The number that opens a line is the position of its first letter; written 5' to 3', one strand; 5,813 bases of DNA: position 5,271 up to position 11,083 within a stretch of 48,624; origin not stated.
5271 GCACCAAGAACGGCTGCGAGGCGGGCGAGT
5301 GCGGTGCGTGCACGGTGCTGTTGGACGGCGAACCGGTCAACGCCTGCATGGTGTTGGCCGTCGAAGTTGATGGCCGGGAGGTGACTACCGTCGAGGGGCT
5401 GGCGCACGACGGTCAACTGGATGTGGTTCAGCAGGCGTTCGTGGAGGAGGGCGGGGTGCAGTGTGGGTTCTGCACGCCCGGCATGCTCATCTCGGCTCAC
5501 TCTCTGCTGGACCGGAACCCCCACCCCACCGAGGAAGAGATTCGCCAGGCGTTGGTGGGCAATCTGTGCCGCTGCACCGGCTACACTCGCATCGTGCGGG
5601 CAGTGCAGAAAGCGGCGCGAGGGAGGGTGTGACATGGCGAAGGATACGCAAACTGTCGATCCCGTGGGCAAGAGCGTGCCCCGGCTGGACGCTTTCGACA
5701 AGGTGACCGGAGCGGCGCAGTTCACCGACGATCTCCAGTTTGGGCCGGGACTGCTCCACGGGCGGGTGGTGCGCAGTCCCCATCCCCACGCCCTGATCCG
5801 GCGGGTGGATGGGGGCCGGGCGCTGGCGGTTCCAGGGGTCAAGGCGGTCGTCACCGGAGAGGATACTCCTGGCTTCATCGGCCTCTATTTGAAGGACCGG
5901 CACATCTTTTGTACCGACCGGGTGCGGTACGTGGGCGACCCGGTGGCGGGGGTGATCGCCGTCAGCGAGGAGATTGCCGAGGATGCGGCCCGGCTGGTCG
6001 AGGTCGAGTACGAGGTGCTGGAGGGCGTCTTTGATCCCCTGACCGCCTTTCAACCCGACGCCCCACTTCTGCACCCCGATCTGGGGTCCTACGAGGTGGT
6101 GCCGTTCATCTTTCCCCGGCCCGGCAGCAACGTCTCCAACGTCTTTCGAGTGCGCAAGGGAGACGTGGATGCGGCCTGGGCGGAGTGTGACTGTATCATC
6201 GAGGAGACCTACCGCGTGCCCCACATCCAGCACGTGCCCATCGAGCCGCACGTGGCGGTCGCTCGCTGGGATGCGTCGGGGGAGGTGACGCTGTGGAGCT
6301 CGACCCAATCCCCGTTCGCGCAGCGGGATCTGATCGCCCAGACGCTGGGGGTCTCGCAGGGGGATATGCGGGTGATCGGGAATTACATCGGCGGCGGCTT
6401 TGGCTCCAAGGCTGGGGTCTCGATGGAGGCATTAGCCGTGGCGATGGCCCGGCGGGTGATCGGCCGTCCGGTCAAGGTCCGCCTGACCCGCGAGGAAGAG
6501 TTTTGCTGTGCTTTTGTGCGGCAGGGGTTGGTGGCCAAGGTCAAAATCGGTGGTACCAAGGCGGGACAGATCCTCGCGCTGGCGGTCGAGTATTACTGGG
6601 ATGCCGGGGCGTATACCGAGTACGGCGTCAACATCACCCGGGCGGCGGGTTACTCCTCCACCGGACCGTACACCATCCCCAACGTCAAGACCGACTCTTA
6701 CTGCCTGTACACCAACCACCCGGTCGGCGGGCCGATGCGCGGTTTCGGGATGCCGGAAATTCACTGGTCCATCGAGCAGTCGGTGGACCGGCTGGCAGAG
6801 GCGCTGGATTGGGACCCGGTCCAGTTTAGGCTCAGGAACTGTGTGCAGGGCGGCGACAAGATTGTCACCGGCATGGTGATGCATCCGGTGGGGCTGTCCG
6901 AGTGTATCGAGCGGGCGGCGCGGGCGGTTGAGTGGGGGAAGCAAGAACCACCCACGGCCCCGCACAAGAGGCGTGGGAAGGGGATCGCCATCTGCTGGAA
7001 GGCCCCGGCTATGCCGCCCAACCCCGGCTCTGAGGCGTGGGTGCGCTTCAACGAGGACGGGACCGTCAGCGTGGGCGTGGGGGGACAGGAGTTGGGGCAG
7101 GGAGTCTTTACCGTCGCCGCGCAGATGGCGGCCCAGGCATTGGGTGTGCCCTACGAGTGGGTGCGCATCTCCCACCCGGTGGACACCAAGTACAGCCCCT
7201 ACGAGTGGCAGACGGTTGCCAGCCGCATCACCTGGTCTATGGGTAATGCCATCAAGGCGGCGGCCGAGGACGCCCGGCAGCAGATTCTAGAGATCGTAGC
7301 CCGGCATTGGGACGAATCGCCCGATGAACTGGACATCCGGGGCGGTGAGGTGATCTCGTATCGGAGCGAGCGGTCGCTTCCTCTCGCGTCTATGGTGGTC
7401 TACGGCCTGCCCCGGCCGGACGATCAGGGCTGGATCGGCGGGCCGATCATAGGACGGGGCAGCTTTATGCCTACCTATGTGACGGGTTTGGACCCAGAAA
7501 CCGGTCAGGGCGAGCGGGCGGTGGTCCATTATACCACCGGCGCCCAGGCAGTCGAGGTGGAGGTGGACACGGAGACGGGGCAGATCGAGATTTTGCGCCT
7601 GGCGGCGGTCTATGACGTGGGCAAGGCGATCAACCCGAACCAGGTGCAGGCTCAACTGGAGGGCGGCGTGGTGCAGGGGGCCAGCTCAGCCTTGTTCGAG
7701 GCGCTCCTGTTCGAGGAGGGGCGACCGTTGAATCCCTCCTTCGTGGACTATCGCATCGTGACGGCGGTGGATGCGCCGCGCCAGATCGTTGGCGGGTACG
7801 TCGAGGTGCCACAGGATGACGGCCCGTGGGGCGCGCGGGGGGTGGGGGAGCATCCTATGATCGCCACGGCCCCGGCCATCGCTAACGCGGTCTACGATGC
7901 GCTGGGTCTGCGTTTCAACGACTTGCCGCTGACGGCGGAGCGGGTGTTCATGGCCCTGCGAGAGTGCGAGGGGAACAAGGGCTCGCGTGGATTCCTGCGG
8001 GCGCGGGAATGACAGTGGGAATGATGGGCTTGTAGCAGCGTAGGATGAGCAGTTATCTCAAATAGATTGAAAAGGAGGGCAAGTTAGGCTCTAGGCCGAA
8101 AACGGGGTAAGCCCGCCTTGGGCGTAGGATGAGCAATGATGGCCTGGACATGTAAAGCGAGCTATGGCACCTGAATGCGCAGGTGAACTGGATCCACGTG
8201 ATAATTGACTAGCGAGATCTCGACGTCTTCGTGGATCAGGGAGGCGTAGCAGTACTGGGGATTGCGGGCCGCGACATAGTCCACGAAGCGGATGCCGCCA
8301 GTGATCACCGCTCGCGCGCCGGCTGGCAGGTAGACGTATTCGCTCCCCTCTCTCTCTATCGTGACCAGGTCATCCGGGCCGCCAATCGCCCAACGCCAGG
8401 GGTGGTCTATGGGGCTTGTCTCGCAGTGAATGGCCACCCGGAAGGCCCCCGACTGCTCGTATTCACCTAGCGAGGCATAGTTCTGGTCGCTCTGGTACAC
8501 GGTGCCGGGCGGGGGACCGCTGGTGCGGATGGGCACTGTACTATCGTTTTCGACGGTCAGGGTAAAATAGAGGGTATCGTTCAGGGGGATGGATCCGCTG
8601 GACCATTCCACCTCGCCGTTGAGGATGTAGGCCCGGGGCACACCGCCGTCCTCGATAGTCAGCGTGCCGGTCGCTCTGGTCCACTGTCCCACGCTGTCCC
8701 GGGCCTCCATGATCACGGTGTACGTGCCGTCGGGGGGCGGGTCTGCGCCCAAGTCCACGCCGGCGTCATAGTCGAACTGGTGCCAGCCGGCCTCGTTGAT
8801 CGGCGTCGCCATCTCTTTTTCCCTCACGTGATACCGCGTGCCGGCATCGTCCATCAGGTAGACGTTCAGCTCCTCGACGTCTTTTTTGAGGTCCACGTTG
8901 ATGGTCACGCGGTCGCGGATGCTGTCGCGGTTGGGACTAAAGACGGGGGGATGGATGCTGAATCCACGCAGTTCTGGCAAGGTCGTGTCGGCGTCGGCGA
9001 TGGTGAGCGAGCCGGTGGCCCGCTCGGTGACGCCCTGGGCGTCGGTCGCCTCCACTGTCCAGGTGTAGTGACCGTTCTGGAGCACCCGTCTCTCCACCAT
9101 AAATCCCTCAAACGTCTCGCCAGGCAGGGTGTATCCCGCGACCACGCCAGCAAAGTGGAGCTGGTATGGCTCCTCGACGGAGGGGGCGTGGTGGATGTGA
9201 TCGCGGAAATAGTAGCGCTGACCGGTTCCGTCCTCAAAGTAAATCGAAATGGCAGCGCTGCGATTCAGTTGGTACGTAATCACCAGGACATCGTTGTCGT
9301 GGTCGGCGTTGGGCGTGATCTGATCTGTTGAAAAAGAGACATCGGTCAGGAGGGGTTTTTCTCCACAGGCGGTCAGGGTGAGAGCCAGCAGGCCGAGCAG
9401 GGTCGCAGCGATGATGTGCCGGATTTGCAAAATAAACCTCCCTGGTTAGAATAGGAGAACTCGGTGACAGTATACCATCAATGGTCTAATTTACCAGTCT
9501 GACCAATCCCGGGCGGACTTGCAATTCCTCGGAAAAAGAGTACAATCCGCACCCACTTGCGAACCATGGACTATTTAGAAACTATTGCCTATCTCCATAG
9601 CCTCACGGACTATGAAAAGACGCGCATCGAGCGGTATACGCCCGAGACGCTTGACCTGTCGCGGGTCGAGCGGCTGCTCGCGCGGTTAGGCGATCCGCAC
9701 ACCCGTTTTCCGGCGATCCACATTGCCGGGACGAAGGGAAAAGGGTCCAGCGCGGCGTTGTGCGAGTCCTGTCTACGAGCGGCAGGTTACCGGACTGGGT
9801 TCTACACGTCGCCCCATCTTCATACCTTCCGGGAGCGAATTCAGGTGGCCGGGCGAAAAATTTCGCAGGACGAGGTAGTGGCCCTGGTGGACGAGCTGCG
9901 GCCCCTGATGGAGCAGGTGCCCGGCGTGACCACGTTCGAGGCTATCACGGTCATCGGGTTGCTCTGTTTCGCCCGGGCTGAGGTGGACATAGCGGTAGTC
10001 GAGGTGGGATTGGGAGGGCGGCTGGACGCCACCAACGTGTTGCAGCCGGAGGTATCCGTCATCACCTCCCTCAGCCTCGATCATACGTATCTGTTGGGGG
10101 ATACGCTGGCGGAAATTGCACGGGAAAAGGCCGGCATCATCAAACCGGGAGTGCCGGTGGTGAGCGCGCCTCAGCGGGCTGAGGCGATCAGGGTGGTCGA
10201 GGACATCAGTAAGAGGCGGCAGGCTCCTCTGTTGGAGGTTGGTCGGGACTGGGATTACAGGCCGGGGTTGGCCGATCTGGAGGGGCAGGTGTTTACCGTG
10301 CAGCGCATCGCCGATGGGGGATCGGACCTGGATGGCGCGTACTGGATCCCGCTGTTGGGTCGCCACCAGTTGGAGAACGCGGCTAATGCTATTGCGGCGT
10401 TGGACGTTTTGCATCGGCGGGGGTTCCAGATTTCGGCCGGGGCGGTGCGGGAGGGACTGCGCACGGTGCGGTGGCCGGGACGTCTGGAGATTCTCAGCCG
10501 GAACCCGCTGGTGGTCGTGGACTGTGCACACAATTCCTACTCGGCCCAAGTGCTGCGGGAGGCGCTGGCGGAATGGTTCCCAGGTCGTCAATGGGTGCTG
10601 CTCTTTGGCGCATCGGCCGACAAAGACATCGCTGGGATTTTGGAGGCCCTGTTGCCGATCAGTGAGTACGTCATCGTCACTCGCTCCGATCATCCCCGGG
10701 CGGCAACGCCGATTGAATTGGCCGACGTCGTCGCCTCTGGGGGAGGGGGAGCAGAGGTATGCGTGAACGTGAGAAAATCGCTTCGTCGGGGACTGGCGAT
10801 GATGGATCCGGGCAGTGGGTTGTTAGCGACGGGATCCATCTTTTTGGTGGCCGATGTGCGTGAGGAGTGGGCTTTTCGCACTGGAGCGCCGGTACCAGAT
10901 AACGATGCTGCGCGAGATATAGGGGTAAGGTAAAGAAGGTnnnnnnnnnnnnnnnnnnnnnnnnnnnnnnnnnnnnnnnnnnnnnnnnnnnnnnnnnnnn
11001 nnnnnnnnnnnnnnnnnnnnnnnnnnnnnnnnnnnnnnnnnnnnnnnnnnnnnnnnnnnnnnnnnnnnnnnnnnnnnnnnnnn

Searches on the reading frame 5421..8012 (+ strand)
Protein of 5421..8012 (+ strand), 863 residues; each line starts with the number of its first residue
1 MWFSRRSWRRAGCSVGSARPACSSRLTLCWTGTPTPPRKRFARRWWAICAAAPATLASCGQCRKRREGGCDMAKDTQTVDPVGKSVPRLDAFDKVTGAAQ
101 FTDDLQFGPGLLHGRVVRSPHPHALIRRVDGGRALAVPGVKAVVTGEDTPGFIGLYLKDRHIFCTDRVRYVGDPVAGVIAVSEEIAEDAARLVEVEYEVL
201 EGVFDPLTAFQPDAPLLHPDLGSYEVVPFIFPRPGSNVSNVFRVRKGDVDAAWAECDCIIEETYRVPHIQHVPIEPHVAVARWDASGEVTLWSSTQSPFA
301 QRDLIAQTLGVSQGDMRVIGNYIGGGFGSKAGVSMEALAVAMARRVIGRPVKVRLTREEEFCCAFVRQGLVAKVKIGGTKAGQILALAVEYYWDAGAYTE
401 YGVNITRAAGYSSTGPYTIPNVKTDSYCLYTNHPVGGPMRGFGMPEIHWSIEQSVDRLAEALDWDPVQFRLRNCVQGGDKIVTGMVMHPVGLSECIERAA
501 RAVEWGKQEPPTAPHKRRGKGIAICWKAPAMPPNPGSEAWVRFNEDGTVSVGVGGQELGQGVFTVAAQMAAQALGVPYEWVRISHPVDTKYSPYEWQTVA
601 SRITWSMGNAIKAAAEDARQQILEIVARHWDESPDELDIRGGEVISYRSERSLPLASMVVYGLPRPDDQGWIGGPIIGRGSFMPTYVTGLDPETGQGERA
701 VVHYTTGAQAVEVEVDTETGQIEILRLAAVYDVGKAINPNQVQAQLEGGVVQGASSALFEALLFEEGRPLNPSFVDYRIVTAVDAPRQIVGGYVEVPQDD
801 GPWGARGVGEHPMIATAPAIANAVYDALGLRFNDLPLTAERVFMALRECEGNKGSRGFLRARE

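Call 76: search_protein_families(library=pfam, proteins=[window:5421-8012:+], max_evalue=0.00001)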
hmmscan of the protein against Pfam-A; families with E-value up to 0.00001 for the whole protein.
window:5421-8012:+ (863 aa): 3 families
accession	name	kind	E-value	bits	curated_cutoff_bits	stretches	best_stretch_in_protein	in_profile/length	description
PF02738.23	MoCoBD_1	-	6.8e-77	258.3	27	1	240-474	11-244/244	Molybdopterin cofactor-binding domain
PF20256.3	MoCoBD_2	-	7.2e-72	242.7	27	1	512-786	21-283/283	Molybdopterin cofactor-binding domain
PF01315.27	Ald_Xan_dh_C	-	2.4e-26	92.6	31.3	1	96-200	1-109/110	Aldehyde oxidase and xanthine dehydrogenase, a/b hammerhead domain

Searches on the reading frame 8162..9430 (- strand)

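Call 76: search_protein_families(library=pfam, proteins=[window:8162-9430:-], max_evalue=0.00001)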
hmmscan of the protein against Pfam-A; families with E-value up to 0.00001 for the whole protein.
window:8162-9430:- (422 aa): 1 family
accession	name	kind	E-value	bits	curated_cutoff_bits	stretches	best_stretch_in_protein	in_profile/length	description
PF13585.12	CHU_C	-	2.5e-07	31.1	27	0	36-66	5-36/86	CHU_C Type IX secretion signal domain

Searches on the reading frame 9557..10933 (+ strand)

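Call 76: search_protein_families(library=pfam, proteins=[window:9557-10933:+], max_evalue=0.00001)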
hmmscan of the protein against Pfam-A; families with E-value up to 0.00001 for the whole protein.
window:9557-10933:+ (458 aa): 2 families
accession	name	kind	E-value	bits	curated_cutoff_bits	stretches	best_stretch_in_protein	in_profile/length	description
PF02875.26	Mur_ligase_C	-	3.3e-18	67.2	28.4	1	308-427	1-126/127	Mur ligase, glutamate ligase domain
PF08245.18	Mur_ligase_M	-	8.8e-11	42.6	24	1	56-281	1-199/200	Mur ligase middle domain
